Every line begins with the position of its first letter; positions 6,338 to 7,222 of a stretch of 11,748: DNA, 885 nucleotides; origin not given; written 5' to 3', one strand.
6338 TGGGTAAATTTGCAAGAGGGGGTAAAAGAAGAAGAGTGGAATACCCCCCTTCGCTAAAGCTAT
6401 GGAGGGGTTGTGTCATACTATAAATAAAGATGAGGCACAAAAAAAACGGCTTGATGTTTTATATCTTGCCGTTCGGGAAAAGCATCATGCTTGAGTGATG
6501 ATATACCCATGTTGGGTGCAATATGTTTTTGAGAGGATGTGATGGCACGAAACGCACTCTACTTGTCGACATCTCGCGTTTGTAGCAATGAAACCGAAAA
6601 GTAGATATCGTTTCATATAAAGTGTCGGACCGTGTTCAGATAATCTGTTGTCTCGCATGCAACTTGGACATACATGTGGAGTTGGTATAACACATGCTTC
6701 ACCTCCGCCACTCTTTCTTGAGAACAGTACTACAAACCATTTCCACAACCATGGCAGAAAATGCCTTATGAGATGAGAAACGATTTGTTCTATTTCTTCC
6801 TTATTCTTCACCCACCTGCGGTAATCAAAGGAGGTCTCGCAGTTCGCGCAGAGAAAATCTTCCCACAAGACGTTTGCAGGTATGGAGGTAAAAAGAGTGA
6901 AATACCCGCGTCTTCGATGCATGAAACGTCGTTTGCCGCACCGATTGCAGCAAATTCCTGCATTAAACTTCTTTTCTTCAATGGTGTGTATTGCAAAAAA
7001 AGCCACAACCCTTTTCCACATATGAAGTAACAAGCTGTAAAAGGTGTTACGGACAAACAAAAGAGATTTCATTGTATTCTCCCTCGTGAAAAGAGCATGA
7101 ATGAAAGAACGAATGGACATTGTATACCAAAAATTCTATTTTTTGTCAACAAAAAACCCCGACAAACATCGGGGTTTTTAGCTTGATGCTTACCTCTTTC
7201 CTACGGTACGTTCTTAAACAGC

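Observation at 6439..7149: Separately transcribed gene for a 195-aa protein with four CxxC motifs, carrying the clearest promoter, ribosome-binding site and terminator in the window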

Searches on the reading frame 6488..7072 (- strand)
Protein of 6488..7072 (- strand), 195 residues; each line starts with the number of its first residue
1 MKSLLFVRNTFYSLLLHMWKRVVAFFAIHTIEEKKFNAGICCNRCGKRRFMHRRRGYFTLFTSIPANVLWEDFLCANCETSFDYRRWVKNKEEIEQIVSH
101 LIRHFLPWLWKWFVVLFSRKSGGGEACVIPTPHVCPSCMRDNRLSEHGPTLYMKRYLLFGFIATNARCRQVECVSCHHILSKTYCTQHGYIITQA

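Call 5: search_protein_families(library=pfam, proteins=[window:6488-7072:-], max_evalue=0.1)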
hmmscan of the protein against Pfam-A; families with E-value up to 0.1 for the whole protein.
window:6488-7072:- (195 aa): 2 families
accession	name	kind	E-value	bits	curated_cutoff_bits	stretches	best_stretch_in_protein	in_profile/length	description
PF09570.16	RE_SinI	-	0.00082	19.2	22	1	72-157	140-216/218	SinI restriction endonuclease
PF14354.12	Lar_restr_allev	-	0.031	15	28.6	0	42-84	6-37/58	Restriction alleviation protein Lar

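Call 6: find_homologous_proteins(query=window:6488-7072:-, max_evalue=0.01)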
Query seq(195 aa) (195 aa): 1 proteins with E <= 0.01 among 72 candidates.
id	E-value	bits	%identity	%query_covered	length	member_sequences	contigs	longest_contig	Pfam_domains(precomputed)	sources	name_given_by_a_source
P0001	7.2e-135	465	100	100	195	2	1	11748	-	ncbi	-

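Call 7: search_solved_structures(query=window:6488-7072:-, max_evalue=10)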
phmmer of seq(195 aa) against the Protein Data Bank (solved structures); distinct sequences matched with E-value up to 10: 1.
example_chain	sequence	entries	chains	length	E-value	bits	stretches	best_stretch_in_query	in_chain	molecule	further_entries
6g3b_A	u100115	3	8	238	0.21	14.3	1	72-157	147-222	Type II site-specific deoxyribonuclease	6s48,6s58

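Call 8: search_protein_families(library=ncbifam, proteins=[window:6488-7072:-], max_evalue=10)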
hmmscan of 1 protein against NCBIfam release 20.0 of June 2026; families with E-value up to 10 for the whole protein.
window:6488-7072:- (195 aa): 1 family
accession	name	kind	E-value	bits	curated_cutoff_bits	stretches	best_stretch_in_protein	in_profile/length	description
NF047912.1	ECs_2282_CxxC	subfamily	1.2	9.1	37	1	170-188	27-45/60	ECs_2282 family putative zinc-binding protein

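Call 10: search_solved_structures(query=window:6488-7072:-, max_evalue=10, show_alignments=1)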
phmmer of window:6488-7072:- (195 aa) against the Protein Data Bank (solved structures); distinct sequences matched with E-value up to 10: 1.
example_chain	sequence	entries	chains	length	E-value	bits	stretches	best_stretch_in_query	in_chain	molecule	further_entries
6g3b_A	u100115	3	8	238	0.21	14.3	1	72-157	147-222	Type II site-specific deoxyribonuclease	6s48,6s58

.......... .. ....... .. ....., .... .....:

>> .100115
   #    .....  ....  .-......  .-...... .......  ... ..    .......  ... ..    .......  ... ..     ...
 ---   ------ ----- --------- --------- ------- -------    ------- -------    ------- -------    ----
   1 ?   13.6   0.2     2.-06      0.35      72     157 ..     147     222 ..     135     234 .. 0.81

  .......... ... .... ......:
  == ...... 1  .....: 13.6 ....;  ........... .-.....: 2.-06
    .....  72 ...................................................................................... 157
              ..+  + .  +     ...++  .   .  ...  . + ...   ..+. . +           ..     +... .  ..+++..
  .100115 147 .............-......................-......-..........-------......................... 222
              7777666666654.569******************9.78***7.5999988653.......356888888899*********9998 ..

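Call 11: find_encoding_contigs(protein=P0001, flank=10000)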
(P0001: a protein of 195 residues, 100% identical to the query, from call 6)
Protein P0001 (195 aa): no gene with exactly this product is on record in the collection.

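Call 17: search_protein_representatives(protein=window:6488-7072:-)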
Query: 195 residues. Proteins with E-value up to 0.001 (for the whole library): 2; up to 1e-10: 1; up to 1e-30: 1. The best 2 are listed.
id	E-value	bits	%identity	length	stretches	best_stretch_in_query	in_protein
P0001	2.3e-135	465.0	100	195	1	1-195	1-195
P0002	2.4e-06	43.6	29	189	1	2-177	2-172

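Call 20: find_encoding_contigs(protein=P0002, flank=10000)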
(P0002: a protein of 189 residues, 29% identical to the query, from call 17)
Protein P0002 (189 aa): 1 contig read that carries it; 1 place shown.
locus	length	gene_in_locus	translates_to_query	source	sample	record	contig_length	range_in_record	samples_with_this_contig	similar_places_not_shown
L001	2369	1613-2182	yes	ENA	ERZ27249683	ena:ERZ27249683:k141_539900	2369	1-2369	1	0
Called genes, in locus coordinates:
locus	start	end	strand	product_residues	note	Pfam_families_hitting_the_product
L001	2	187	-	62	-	?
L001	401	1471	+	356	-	PF01145:Band_7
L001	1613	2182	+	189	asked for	-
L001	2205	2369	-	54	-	?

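Call 23: find_homologous_proteins(query=A1, max_evalue=0.1)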
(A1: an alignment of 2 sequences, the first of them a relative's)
Query A1 (2 sequences) (195 aa, profile of the alignment): 2 proteins with E <= 0.1 among 255 candidates.
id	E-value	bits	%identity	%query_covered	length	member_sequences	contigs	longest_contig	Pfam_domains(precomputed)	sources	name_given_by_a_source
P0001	4.1e-105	368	100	100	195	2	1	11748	-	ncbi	-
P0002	1.1e-99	351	25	90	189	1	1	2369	-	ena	-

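Call 29: search_protein_families(library=pfam, proteins=[P0001, P0002], max_evalue=10)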
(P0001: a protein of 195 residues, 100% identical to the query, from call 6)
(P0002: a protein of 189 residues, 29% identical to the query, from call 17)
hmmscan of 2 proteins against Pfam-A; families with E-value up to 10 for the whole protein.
P0001 (195 aa): 3 families
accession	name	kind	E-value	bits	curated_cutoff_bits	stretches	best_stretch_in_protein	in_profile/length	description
PF09570.16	RE_SinI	-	0.00082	19.2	22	1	72-157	140-216/218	SinI restriction endonuclease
PF14354.12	Lar_restr_allev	-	0.031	15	28.6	2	42-84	6-37/58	Restriction alleviation protein Lar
PF20690.3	bDLD3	-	0.12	12.9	27.1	1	10-39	6-35/73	Bacterial Death-like domain 3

P0002 (189 aa): 6 families
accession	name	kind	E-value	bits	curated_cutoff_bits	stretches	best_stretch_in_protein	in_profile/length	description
PF13248.11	Zn_ribbon_3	-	0.011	15.6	27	2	77-85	16-24/26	zinc-ribbon domain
PF11043.13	Anti-RecBCD_p2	-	0.029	14.9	25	1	86-121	45-79/97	Bacteriophage P22, anti-RecBCD protein 2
PF23225.1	zf-C2H2_7th_ZNF462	-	0.23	11.7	27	1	78-88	5-15/42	Zinc finger protein 462, seventh C2H2 zinc finger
PF00037.32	Fer4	-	1.3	9.4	21.1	1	162-172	2-12/24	4Fe-4S binding domain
PF12773.13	DZR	-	2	9.1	27.3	0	75-132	10-33/45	Double zinc ribbon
PF09723.15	Zn_ribbon_8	-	2.6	8.6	34.4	1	78-94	6-22/41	Zinc ribbon domain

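Call 46: search_solved_structures(query=A5, max_evalue=10)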
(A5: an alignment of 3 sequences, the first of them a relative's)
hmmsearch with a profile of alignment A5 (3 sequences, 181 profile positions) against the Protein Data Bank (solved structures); distinct sequences matched with E-value up to 10: 0.

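Call 48: find_homologous_proteins(query=A5, max_evalue=1)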
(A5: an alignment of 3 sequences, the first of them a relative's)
Query A5 (3 sequences) (195 aa, profile of the alignment): 3 proteins with E <= 1 among 503 candidates.
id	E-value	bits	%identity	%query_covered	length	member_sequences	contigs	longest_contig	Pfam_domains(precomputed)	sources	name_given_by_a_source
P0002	9.5e-91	320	25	90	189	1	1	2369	-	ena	-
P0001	2.5e-80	286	100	100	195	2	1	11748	-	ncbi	-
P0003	7.2e-20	89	32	21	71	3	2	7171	-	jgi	-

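Call 50: find_encoding_contigs(protein=P0003, flank=5000)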
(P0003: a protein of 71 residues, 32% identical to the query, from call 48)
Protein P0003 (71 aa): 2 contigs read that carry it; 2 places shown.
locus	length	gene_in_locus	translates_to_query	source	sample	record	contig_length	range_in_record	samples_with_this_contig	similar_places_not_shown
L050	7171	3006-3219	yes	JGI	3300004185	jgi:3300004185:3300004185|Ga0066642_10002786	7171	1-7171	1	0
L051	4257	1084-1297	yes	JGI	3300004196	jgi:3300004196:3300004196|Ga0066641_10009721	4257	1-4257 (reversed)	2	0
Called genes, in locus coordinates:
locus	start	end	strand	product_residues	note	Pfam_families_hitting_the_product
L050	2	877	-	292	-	?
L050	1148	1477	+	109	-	PF11127:YgaP-like_TM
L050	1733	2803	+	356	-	PF01145:Band_7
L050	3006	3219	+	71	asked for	-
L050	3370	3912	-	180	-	PF01923:Cob_adeno_trans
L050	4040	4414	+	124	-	-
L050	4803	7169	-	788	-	?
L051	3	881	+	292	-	?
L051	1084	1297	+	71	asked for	-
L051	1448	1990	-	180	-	PF01923:Cob_adeno_trans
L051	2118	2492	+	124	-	-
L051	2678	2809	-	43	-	-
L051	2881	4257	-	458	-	?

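Call 53: predict_structure(alignment_id=A1)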
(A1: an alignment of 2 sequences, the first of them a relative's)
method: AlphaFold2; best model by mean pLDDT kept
length: 195 residues; sequences in the alignment: 2
mean_pLDDT: 37.4   pTM: 0.22
mean pLDDT of the five models: 37.4, 37.4, 35.6, 32.2, 31.8
residues with pLDDT >= 90: 0; 70-90: 0; 50-70: 23; < 50: 172
segments of 3 or more residues with pLDDT < 50: 2-4, 24-77, 79-99, 105-195
pLDDT, mean of each block of 10 residues (from residue 1): 52 53 44 35 43 38 36 44 38 45 48 36 25 33 29 29 29 31 29 25
secondary structure, 60 per line:
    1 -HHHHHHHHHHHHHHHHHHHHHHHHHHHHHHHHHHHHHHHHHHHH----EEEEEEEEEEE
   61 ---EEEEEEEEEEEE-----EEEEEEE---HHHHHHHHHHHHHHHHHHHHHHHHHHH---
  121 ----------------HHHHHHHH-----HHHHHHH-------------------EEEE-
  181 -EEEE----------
elements in order: H2-45 E50-60 E64-75 E81-87 H91-117 H137-144 H150-156 E176-179 E182-185

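Call 58: search_protein_families(library=phrogs, proteins=[P0001, P0002], max_evalue=1)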
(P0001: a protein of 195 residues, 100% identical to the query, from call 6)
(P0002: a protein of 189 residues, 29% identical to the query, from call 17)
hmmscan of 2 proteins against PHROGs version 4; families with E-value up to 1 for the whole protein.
P0001 (195 aa): 2 families
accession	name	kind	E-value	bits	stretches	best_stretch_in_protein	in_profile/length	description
phrog_6464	-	unknown function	0.048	14.4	1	85-114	22-48/136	-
phrog_18527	-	unknown function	0.096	14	1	5-52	36-82/100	-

P0002 (189 aa): 3 families
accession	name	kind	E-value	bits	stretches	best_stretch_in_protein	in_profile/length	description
phrog_5749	-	integration and excision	0.028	13.9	1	73-116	71-114/421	transposase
phrog_36837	-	unknown function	0.047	14.5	1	43-74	32-61/71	-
phrog_23116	-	unknown function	0.093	14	1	76-138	34-93/123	-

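Call 59: search_protein_families(library=padloc, proteins=[P0001, P0002], max_evalue=1)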
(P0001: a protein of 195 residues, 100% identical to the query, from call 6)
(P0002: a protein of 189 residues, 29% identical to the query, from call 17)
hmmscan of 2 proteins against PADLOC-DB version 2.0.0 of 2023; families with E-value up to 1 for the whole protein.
P0001 (195 aa): 2 families
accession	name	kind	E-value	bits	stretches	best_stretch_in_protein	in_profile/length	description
PDLC03416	REase_II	-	0.016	12.6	1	72-157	150-225/233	Type II restriction enzyme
PDLC01444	Cas10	-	0.033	11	1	29-102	259-306/605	CAS-III; effector_LS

P0002 (189 aa): 0 families

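Call 60: predict_structure(alignment_id=A8)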
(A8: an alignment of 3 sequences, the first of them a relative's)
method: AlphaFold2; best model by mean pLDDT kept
length: 71 residues; sequences in the alignment: 3
mean_pLDDT: 61.1   pTM: 0.39
mean pLDDT of the five models: 61.1, 59.3, 58.1, 56.9, 56.2
residues with pLDDT >= 90: 0; 70-90: 21; 50-70: 32; < 50: 18
segments of 3 or more residues with pLDDT < 50: 1-3, 7-14, 46-49
pLDDT, mean of each block of 10 residues (from residue 1): 46 54 70 69 53 71 66 50
secondary structure, 60 per line:
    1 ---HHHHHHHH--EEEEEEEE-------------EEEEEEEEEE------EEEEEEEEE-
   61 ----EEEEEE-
elements in order: H4-11 E14-21 E35-44 E51-59 E65-70

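Call 62: fold_search(model_id=the predicted structure, library=pdb)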
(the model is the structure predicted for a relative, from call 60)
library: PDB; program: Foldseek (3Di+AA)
matches with E <= 10: 111; with E <= 0.001: 0
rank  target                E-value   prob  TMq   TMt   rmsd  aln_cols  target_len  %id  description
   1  6kgs                  8.1e-01  0.30  0.27  0.06   5.0        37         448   14  Crystal structure of Penicillin binding protein 3 (PBP3) from Mycobacterium tuerculosis, complexed with meropenem (released 2020-03-11)
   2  5b3u_B                1.2e+00  0.09  0.24  0.08  13.8        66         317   12  Crystal structure of biliverdin reductase in complex with NADP+ from Synechocystis sp. PCC 6803 (released 2017-02-15)
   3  1ozb_E                1.9e+00  0.07  0.19  0.11  16.0        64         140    6  Crystal Structure of SecB complexed with SecA C-terminus (released 2003-10-14)
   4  1ozb_B                2.0e+00  0.08  0.21  0.11  16.4        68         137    7  Crystal Structure of SecB complexed with SecA C-terminus (released 2003-10-14)
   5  5b3t_B                2.1e+00  0.04  0.21  0.08  18.4        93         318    9  Crystal structure of apo-form biliverdin reductase from Synechocystis sp. PCC 6803 (released 2017-02-15)
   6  6kgh                  2.2e+00  0.12  0.26  0.06   5.9        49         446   16  Crystal structure of Penicillin binding protein 3 (PBP3) from Mycobacterium tuerculosis (apo-form) (released 2020-03-11)
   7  1ozb_G                2.2e+00  0.06  0.19  0.11  16.0        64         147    6  Crystal Structure of SecB complexed with SecA C-terminus (released 2003-10-14)
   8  5b3u_A                2.2e+00  0.04  0.21  0.08  18.5        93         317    9  Crystal structure of biliverdin reductase in complex with NADP+ from Synechocystis sp. PCC 6803 (released 2017-02-15)
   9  1ozb_C                2.4e+00  0.06  0.19  0.11  16.0        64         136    6  Crystal Structure of SecB complexed with SecA C-terminus (released 2003-10-14)
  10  5b3t_A                2.4e+00  0.04  0.21  0.08  18.4        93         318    9  Crystal structure of apo-form biliverdin reductase from Synechocystis sp. PCC 6803 (released 2017-02-15)
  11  5xog_I                2.5e+00  0.30  0.41  0.28  12.6        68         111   10  RNA Polymerase II elongation complex bound with Spt5 KOW5 and Elf1 (released 2017-08-16)
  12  1fx3_C                2.5e+00  0.06  0.19  0.11  16.1        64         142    6  CRYSTAL STRUCTURE OF H. INFLUENZAE SECB (released 2000-12-06)
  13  1ozb_A                2.7e+00  0.06  0.19  0.11  16.0        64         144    6  Crystal Structure of SecB complexed with SecA C-terminus (released 2003-10-14)
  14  3gwr_A                2.8e+00  0.13  0.33  0.24   7.5        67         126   15  Crystal structure of Putative calcium/calmodulin-dependent protein kinase type II association domain (YP_315894.1) fro (released 2009-04-14)
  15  1ozb_F                2.8e+00  0.05  0.19  0.10  16.0        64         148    6  Crystal Structure of SecB complexed with SecA C-terminus (released 2003-10-14)
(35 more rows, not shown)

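Call 63: search_protein_families(library=pfam, proteins=[L050:4040-4411:+, L050:1148-1474:+], max_evalue=0.1)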
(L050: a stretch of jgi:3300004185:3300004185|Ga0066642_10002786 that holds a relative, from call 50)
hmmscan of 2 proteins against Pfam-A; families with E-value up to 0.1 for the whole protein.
L050:4040-4411:+ (124 aa): 0 families

L050:1148-1474:+ (109 aa): 2 families
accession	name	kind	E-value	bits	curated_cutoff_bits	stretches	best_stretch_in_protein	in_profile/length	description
PF11127.14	YgaP-like_TM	-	1.4e-14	54.4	25.3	1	3-62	1-65/66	Inner membrane protein YgaP-like, transmembrane domain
PF10027.14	DUF2269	-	0.0044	17.5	28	1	22-68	63-114/150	Predicted integral membrane protein (DUF2269)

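Call 82: list_cluster_members(proteins=[P0001, P0002, P0003])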
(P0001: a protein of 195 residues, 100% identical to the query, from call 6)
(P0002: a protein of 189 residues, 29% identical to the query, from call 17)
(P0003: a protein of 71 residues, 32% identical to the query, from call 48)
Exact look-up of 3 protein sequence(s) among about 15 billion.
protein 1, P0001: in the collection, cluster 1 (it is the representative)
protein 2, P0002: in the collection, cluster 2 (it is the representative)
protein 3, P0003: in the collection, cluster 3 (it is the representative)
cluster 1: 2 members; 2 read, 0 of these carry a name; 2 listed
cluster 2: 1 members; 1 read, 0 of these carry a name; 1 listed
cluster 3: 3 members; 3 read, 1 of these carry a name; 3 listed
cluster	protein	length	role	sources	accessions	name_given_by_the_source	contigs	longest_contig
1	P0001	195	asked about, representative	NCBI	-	-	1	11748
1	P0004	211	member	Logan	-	-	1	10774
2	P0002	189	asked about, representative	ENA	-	-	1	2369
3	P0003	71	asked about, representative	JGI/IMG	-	-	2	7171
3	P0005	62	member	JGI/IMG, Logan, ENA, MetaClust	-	\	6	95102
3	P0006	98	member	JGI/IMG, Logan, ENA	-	-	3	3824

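Call 84: find_related_loci(query=A5, collection=viral_contigs, flank=3000)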
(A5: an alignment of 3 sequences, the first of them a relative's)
Query A5 (195 aa) in viral_contigs; peptide patterns used: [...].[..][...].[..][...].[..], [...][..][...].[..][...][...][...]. (x = any residue, [..] = any of these).
46 stretches matched a pattern, but none encodes a relative of the query by tblastn (E <= 1e-3).
